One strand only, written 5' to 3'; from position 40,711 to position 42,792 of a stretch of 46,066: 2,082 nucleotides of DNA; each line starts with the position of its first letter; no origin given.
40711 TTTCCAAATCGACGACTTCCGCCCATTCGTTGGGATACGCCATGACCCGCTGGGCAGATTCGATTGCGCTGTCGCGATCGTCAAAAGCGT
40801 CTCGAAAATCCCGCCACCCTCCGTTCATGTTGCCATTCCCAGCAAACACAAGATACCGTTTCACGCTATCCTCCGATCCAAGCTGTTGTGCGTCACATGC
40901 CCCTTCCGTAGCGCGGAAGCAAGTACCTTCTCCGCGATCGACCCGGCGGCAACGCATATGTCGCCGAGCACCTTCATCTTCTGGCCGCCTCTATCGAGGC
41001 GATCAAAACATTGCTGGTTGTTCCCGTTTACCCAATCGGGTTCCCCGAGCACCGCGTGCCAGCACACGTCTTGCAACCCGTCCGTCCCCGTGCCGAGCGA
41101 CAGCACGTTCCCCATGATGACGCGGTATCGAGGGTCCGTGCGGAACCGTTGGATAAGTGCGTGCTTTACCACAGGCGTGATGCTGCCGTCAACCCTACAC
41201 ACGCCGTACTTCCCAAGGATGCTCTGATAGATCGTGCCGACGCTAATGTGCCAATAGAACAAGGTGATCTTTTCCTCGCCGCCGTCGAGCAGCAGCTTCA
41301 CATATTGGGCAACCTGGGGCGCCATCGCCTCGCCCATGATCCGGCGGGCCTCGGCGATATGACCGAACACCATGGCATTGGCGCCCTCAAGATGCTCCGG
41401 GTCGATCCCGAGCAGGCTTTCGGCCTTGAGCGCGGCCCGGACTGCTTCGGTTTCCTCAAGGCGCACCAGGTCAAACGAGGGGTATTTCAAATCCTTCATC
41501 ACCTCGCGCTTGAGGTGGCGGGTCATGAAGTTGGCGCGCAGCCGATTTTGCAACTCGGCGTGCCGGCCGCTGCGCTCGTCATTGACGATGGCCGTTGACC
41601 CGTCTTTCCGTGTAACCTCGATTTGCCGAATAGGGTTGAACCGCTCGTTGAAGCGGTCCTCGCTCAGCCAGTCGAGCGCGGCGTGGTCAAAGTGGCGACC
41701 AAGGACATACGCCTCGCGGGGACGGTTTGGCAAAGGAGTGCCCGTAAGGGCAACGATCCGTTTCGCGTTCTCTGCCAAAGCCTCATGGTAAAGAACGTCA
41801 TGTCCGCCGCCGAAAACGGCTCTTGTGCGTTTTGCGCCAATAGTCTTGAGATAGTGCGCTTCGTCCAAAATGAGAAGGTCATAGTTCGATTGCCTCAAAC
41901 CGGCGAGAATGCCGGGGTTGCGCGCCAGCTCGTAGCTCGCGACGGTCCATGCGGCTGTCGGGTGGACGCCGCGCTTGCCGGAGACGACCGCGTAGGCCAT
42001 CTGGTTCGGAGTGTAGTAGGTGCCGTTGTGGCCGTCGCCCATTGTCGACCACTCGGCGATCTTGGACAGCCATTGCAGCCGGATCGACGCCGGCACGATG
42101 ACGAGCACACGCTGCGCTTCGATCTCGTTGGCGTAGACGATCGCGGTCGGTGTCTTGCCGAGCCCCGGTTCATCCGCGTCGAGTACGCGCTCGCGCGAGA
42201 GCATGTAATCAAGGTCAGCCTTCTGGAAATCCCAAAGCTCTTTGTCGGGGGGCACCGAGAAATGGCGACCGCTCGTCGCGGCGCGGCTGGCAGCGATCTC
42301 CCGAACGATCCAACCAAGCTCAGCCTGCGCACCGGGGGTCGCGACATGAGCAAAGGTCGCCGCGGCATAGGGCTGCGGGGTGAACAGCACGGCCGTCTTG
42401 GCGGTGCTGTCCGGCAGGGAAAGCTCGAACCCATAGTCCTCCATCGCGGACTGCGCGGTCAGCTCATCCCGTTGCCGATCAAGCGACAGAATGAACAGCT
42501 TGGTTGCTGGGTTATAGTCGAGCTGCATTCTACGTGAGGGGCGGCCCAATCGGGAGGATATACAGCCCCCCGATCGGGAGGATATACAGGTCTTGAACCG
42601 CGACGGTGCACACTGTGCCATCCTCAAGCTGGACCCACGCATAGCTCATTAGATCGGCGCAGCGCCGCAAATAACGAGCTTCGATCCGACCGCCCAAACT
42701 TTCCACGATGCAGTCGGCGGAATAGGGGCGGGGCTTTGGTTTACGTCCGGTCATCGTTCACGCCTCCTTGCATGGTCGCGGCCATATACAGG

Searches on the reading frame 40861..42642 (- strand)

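Call 74: search_protein_families(library=pfam, proteins=[window:40861-42642:-], max_evalue=0.001)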
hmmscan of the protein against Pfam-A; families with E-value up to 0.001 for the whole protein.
window:40861-42642:- (593 aa): 2 families
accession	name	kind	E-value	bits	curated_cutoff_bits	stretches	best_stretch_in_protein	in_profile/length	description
PF00176.29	SNF2-rel_dom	-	4.2e-15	56.1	24.9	1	140-392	2-236/290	SNF2-related domain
PF04851.21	ResIII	-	1.1e-05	25.9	22.5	1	158-303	31-162/164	Type III restriction enzyme, res subunit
